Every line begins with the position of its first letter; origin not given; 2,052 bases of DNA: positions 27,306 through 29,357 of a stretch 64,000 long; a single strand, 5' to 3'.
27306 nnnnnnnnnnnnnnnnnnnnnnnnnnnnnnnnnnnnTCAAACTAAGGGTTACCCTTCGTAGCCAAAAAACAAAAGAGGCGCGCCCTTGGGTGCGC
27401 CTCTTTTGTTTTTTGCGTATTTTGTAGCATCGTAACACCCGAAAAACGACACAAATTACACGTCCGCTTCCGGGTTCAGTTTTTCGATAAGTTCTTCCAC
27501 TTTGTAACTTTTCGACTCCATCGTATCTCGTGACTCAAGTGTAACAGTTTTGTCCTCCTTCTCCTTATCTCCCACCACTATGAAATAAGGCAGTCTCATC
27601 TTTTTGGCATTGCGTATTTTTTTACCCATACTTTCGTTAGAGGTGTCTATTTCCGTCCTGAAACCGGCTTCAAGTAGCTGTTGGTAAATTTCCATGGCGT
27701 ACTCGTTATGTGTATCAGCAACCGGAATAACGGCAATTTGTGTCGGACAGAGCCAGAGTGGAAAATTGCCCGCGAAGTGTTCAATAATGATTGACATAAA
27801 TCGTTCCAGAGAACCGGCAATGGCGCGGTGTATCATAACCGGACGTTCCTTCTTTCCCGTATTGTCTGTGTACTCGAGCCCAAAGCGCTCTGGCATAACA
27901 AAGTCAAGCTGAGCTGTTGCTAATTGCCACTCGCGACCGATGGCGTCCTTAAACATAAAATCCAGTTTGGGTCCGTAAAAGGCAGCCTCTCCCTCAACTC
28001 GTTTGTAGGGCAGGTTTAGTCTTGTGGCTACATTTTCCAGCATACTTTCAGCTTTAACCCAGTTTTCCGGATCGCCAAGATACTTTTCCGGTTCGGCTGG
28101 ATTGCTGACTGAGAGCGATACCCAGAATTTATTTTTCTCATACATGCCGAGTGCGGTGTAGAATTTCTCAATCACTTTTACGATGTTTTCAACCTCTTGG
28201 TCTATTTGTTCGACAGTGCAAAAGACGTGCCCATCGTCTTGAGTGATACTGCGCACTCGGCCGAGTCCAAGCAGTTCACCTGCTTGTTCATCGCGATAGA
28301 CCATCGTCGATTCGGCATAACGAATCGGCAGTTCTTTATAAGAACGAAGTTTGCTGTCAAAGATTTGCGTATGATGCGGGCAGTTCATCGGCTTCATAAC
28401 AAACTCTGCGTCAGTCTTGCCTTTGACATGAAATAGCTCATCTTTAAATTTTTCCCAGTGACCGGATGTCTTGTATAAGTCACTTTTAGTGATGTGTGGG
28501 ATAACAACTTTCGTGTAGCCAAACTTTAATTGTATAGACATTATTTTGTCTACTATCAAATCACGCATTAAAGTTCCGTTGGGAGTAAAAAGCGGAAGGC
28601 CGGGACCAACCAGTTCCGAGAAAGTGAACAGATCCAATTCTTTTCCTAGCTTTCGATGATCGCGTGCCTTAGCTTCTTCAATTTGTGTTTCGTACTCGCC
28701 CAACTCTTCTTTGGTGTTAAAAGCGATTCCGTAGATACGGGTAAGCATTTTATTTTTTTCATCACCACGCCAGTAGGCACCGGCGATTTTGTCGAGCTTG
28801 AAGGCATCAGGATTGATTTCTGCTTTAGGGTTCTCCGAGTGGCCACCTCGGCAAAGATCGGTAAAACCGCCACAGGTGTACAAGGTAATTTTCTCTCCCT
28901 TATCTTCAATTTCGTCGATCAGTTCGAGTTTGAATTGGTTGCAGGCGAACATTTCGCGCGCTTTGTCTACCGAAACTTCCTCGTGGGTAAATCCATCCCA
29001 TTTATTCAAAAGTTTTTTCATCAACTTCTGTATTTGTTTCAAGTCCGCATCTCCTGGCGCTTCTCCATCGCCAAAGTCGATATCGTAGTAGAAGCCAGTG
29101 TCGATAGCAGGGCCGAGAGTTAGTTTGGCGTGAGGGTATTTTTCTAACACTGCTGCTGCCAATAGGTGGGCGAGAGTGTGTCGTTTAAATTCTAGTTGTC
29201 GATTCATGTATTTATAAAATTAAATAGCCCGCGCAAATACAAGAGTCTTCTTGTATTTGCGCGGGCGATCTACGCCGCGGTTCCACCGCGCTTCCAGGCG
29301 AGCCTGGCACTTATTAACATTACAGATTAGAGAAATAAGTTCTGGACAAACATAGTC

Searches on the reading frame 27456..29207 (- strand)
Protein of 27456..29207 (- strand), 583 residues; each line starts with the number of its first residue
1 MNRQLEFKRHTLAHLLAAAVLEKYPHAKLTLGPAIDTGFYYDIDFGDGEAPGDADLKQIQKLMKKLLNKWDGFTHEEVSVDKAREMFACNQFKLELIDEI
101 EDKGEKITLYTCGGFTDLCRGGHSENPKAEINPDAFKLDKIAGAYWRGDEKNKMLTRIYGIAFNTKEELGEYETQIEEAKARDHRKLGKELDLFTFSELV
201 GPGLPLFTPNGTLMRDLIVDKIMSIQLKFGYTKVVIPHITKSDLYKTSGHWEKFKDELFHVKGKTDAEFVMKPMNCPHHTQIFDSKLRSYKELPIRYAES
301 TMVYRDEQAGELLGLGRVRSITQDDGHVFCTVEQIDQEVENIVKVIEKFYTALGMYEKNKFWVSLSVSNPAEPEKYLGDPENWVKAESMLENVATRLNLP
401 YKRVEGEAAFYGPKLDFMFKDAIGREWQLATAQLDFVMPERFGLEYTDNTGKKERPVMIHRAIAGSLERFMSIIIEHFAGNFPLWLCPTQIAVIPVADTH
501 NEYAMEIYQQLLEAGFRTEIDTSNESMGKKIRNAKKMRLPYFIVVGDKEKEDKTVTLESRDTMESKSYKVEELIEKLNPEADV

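Call 10: search_protein_families(library=pfam, proteins=[window:27456-29207:-], max_evalue=0.001)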
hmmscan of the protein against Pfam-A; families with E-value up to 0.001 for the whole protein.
window:27456-29207:- (583 aa): 3 families
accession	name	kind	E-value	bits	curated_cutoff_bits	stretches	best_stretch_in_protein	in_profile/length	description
PF00587.30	tRNA-synt_2b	-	1.6e-45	155.8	29.3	1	259-478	1-179/179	tRNA synthetase class II core domain (G, H, P, S and T)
PF03129.25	HGTP_anticodon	-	2e-27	95.6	21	1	490-577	1-91/94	Anticodon binding domain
PF07973.19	tRNA_SAD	-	6e-07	29.8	24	1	107-159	1-44/44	Threonyl and Alanyl tRNA synthetase second additional domain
